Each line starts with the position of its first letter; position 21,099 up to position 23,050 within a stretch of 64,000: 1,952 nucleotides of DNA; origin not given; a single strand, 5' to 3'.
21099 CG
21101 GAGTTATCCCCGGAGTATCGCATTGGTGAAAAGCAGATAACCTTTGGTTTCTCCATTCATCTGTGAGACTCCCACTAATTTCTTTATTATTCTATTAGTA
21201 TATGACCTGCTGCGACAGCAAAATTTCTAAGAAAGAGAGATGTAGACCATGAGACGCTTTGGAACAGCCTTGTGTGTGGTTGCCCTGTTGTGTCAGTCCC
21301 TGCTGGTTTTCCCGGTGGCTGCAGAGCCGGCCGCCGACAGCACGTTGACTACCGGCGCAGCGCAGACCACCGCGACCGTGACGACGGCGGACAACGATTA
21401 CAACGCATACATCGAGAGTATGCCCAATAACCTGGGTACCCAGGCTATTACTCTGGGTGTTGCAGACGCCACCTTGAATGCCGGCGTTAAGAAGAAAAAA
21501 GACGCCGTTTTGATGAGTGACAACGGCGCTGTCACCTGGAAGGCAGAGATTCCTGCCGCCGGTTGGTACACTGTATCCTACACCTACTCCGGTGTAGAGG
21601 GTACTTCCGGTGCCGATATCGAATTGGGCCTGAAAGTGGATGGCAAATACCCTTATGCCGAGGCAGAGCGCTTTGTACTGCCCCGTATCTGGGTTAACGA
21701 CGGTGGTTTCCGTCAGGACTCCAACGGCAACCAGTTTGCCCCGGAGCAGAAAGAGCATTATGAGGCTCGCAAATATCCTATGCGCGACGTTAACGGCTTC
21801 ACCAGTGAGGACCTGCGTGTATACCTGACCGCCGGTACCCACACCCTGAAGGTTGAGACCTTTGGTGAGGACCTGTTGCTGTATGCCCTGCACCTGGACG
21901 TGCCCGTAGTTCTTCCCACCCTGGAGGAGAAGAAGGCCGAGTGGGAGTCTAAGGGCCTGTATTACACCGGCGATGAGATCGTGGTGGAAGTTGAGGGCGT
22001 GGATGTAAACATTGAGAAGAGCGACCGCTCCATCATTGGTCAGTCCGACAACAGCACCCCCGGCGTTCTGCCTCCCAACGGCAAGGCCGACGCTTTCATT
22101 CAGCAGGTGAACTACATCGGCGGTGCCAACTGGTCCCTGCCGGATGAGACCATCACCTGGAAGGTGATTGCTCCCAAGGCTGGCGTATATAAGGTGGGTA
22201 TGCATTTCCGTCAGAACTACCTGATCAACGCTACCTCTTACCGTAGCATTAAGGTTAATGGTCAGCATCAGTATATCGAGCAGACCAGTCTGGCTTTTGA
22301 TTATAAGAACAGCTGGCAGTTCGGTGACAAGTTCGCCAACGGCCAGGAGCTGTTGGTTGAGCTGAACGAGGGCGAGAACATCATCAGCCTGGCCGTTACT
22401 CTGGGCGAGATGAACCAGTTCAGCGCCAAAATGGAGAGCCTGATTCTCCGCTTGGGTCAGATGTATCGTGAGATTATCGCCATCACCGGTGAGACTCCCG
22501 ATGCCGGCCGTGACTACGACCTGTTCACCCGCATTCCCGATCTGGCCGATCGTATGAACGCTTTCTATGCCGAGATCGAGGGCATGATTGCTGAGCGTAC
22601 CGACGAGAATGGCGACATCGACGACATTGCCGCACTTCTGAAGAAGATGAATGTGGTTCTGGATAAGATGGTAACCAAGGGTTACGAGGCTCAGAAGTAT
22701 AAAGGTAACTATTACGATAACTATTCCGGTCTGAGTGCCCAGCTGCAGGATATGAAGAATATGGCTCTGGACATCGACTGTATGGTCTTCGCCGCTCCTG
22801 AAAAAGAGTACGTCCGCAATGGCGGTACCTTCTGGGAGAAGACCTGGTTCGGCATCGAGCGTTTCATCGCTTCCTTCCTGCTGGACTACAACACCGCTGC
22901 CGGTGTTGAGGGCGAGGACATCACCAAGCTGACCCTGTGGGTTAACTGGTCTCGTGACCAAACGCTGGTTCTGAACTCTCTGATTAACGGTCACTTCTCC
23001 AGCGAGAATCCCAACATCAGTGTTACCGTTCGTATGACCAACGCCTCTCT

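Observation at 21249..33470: ABC sugar-importer operon with two permease pairs, one giant SBP, no ATPase, and two uncharacterised proteins between the pairs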

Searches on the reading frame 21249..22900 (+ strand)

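Call 62: search_protein_families(library=pfam, proteins=[window:21249-22900:+], max_evalue=1)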
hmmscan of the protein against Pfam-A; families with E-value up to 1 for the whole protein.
window:21249-22900:+ (550 aa): 2 families
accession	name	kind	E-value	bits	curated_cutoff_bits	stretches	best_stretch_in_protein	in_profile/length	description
PF25275.1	Golvesin_C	-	0.0013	19.3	31.6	2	90-117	38-65/132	Golvesin C-terminal domain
PF22872.1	DUF7018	-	0.068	13.8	27.8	1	427-475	9-57/116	Domain of unknown function (DUF7018)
